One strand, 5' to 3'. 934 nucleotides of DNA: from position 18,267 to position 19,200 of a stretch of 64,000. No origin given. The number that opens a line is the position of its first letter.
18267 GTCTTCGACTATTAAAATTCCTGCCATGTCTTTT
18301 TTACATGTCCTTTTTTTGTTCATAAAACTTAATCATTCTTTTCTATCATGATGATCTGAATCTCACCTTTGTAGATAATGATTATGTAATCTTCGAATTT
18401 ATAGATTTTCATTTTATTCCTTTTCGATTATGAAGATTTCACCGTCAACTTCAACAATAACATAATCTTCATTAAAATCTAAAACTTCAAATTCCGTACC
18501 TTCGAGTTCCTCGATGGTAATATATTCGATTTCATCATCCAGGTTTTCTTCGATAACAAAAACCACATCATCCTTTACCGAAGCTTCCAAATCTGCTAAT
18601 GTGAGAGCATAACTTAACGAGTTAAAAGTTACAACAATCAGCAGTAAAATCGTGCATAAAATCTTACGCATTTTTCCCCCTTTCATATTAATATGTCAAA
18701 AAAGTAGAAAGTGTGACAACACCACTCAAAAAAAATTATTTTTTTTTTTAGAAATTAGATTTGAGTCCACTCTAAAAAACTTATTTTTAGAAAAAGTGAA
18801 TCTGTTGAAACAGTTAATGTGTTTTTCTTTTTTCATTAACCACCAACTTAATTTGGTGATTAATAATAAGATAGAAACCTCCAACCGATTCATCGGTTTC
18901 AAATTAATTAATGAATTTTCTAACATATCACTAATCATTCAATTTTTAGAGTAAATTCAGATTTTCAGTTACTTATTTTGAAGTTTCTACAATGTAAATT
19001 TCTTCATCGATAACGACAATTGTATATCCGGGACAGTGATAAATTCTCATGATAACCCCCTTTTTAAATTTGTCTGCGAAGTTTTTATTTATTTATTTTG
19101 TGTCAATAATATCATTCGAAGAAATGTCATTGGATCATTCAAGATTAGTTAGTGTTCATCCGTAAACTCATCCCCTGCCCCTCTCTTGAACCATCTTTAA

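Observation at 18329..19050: Family of four small ORFs sharing a beta-hairpin-like motif ([DG]Y-x-I-[IV]-x3-[GE]-[EK]-I-[YFQ]-[IV]-[IV]); two are below ORF-caller thresholds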

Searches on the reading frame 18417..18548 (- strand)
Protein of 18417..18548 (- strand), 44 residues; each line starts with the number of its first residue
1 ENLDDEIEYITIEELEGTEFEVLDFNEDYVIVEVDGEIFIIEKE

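Call 11: find_homologous_proteins(query=A1, max_evalue=10)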
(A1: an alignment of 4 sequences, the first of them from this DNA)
Query A1 (4 sequences) (41 aa, profile of the alignment): 2 proteins with E <= 10 among 2 candidates.
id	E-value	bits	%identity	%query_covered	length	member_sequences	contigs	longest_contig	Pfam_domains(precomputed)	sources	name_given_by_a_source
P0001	3.5e-13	67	41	78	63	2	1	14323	-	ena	-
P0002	3.5e-10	57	50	59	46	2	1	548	-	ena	-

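Call 13: find_encoding_contigs(protein=P0001, flank=10000)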
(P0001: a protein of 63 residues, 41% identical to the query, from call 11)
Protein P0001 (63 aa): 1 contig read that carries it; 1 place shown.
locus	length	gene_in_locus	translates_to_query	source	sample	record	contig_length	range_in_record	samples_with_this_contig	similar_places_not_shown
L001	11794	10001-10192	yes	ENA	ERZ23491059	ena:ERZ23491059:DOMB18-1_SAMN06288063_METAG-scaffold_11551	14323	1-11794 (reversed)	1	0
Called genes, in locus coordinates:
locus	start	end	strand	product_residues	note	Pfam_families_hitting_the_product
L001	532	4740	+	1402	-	-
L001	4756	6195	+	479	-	PF14312:FG-GAP_2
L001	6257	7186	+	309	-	PF00005:ABC_tran, PF13304:AAA_21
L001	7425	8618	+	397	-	PF12679:ABC2_membrane_2, PF12698:ABC2_membrane_3, PF01061:ABC2_membrane, PF12730:ABC2_membrane_4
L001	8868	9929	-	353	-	-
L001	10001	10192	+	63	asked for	-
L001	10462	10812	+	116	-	PF00072:Response_reg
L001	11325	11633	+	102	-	-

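Call 14: find_encoding_contigs(protein=P0002, flank=10000)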
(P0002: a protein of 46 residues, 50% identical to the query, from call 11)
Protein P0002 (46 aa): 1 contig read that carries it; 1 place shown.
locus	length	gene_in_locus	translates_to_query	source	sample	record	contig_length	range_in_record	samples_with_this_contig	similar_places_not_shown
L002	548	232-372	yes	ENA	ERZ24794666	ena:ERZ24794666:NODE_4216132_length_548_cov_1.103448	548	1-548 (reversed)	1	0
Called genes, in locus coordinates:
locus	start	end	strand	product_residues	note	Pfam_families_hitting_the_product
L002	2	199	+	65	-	?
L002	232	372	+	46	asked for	-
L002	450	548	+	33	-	?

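Call 55: search_protein_representatives(alignment_id=A8)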
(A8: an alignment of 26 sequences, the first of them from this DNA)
Query: 26 sequences, 44 profile positions. Proteins with E-value up to 0.001 (for the whole library): 35; up to 1e-10: 8; up to 1e-30: 0. The best 35 are listed.
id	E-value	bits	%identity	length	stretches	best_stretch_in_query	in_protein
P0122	8.6e-16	73.1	-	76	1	1-44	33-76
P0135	4.5e-15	70.8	-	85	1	1-43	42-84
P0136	1.2e-13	66.3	-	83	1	2-44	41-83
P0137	4.8e-12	61.1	-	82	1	2-44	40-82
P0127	9.1e-12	60.3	-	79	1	3-44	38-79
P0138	4.0e-11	58.2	-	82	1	3-44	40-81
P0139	5.6e-11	57.7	-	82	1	1-42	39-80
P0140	6.3e-11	57.6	-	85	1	4-44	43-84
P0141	6.3e-10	54.4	-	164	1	4-44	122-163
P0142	7.5e-10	54.1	-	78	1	5-44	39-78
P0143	6.3e-09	51.2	-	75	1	4-44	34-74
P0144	3.0e-08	49.0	-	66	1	5-41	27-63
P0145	3.2e-08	48.9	-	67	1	3-43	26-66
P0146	3.3e-08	48.9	-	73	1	1-43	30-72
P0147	8.0e-08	47.6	-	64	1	7-42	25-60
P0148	1.1e-07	47.3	-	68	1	10-42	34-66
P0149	1.2e-07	47.0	-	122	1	12-43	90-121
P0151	2.2e-07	46.3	-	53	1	5-41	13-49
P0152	4.9e-07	45.1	-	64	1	3-43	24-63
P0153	6.6e-07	44.7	-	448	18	24-43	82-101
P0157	3.1e-05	39.3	-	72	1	8-44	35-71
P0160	8.2e-05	38.0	-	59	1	6-43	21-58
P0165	6.6e-04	35.1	-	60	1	7-42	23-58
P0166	1.0e-03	34.5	-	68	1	5-42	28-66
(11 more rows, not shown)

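Call 57: list_cluster_members(proteins=[P0145, P0147, P0148, P0152, P0160, P0165, P0166, P0143, P0151, P0157])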
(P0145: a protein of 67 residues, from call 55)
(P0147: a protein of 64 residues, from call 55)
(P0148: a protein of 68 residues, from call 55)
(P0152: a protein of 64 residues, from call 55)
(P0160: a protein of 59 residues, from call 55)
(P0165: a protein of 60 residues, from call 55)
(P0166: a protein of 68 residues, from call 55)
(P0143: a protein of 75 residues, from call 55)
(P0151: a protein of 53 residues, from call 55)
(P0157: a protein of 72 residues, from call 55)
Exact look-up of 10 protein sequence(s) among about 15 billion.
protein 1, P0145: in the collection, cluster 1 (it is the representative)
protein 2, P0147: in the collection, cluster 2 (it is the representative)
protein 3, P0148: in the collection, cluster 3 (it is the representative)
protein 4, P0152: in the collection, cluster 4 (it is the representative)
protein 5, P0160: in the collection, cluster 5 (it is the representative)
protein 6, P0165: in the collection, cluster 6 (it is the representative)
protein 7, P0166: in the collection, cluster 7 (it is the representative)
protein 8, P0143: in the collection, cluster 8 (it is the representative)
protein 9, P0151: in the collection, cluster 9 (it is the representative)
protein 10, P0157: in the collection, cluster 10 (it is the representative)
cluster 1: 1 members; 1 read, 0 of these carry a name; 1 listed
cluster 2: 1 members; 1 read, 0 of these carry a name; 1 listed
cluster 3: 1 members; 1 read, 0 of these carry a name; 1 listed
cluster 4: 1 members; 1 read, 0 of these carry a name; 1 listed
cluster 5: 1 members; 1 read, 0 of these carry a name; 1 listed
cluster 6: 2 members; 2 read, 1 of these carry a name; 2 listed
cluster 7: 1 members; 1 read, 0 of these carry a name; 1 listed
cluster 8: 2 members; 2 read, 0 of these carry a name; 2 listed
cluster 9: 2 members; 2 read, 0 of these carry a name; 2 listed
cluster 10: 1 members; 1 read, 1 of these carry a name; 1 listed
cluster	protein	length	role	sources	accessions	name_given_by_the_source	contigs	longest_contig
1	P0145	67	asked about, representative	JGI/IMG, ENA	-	-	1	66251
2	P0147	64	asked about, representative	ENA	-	-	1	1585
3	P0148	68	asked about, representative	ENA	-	-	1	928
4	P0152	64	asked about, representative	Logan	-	-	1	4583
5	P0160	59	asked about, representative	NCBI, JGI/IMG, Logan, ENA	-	-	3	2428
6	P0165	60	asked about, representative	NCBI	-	-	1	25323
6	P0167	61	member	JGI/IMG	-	hypothetical protein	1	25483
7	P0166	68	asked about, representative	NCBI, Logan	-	-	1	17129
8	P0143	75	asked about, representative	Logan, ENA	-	-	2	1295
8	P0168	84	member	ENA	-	-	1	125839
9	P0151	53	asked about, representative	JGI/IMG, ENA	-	-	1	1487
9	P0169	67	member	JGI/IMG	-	-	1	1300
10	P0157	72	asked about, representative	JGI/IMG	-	hypothetical protein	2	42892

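Call 58: find_encoding_contigs(protein=P0145, flank=4000, max_places=1)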
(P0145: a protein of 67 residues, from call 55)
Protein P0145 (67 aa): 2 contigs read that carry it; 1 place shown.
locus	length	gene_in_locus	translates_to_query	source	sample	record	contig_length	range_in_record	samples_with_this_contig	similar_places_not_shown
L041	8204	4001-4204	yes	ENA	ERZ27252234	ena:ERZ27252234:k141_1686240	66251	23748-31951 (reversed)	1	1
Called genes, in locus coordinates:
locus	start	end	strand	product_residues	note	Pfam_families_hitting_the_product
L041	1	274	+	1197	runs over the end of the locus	PF01364:Peptidase_C25, PF13517:FG-GAP_3 (faint), PF13570:Beta-prop_ACSF4, PF25292:Beta-prop_CGLA (weak), PF13860:FlgD_ig (weak), PF18962:Por_Secre_tail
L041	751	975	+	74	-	PF00313:CSD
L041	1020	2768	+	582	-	PF08497:Radical_SAM_N, PF04055:Radical_SAM, PF11842:DUF3362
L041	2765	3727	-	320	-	PF04542:Sigma70_r2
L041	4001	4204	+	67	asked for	-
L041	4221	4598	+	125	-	PF00072:Response_reg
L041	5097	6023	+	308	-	PF01565:FAD_binding_4, PF02873:MurB_C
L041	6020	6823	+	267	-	PF03618:Kinase-PPPase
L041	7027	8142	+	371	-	PF20551:DUF6765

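Call 62: search_protein_families(library=pfam, proteins=[L041:2765-3727:-], max_evalue=0.01)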
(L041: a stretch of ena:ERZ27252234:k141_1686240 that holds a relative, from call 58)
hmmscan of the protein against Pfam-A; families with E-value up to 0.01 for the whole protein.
L041:2765-3727:- (320 aa): 1 family
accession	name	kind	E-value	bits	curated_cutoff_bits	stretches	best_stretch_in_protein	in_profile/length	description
PF04542.20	Sigma70_r2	-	2e-09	37.6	24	1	17-73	10-69/71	Sigma-70 region 2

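Call 63: search_protein_families(library=ncbifam, proteins=[L041:2765-3727:-], max_evalue=0.1)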
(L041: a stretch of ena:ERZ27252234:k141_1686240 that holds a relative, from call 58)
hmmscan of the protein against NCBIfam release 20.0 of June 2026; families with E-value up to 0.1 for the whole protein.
L041:2765-3727:- (320 aa): 36 families (the best 25 are shown)
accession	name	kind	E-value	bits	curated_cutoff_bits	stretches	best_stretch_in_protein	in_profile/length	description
TIGR02937.1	sigma70-ECF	superfamily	1.1e-14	54.4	42.9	1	15-161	13-163/165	sigma-70 family RNA polymerase sigma factor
NF007215.0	PRK09637.1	equivalog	4.1e-14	53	212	1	19-162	17-153/181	RNA polymerase sigma factor SigZ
TIGR02985.1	Sig70_bacteroi1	subfamily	7.7e-14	52.2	126.4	1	7-161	5-160/162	RNA polymerase sigma-70 factor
TIGR02959.1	SigZ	equivalog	2.4e-13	50.3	168.65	1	19-162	11-147/170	RNA polymerase sigma factor SigZ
NF058625.1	sigma_PG0214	equivalog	7.7e-11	42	130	1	15-166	16-164/170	GFO_1088 family ECF-type sigma factor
TIGR02989.1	Sig-70_gvs1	subfamily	2.2e-10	40.7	124.55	1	18-160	16-155/158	RNA polymerase sigma-70 factor, Rhodopirellula/Verrucomicrobium family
TIGR02950.1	SigM_subfam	subfamily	8.1e-10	38.8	147.95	1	9-163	6-158/159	RNA polymerase sigma factor, SigM family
NF053879.1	RNAPolSigSigVBac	equivalog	2.3e-09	37.1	190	1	15-165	16-157/160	RNA polymerase sigma factor SigV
NF008888.0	PRK11922.1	equivalog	4.6e-07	29.7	204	1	10-172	33-205/231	RNA polymerase sigma factor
TIGR02952.1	Sig70_famx2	equivalog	3.3e-06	27.1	206.45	1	8-159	16-166/170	ECF subfamily RNA polymerase sigma factor, BldN family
NF007220.0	PRK09639.1-5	equivalog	3.3e-06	27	260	1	6-103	6-105/181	RNA polymerase sigma factor SigX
NF007226.0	PRK09644.1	equivalog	3.8e-06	27.1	199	1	9-167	7-161/166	RNA polymerase sigma factor SigM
NF009165.0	PRK12512.1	equivalog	4.3e-06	26.5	198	1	19-164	42-180/184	RNA polymerase sigma factor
NF009193.0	PRK12541.1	equivalog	1e-05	25.8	171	1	5-160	7-157/161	RNA polymerase sigma factor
NF009166.1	PRK12513.1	equivalog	2.7e-05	24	206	1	15-164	34-187/193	RNA polymerase sigma factor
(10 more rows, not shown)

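Call 75: search_solved_structures(query=A8, max_evalue=10)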
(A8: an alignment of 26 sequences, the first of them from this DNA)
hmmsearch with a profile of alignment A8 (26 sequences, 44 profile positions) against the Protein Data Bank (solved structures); distinct sequences matched with E-value up to 10: 6.
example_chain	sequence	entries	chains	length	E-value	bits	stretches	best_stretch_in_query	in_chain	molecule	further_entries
3sei_A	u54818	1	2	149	0.16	14.6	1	3-17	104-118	Caskin-1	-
3sen_A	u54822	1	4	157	0.18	14.5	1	3-17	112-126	Caskin-1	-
3lae_A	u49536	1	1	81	0.31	13.7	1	3-29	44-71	UPF0053 protein HI0107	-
9e6q_3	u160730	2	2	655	0.35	13.5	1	16-34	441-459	Putative signal-transduction protein with CBS domains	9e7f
4gfq_A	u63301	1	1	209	0.49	13.1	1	5-31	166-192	Ribosome-recycling factor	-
8z8w_A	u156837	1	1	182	0.76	12.4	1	3-17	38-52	Caskin-1,Ephrin type-A receptor 6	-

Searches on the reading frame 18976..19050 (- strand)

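Call 86: search_protein_families(library=pfam, proteins=[window:18976-19050:-], max_evalue=10)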
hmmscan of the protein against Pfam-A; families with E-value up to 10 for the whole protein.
seq(25 aa): 1 family
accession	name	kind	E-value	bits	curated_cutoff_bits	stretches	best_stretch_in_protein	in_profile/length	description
PF01344.31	Kelch_1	-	0.17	11.9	20.1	1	6-21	2-17/46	Kelch motif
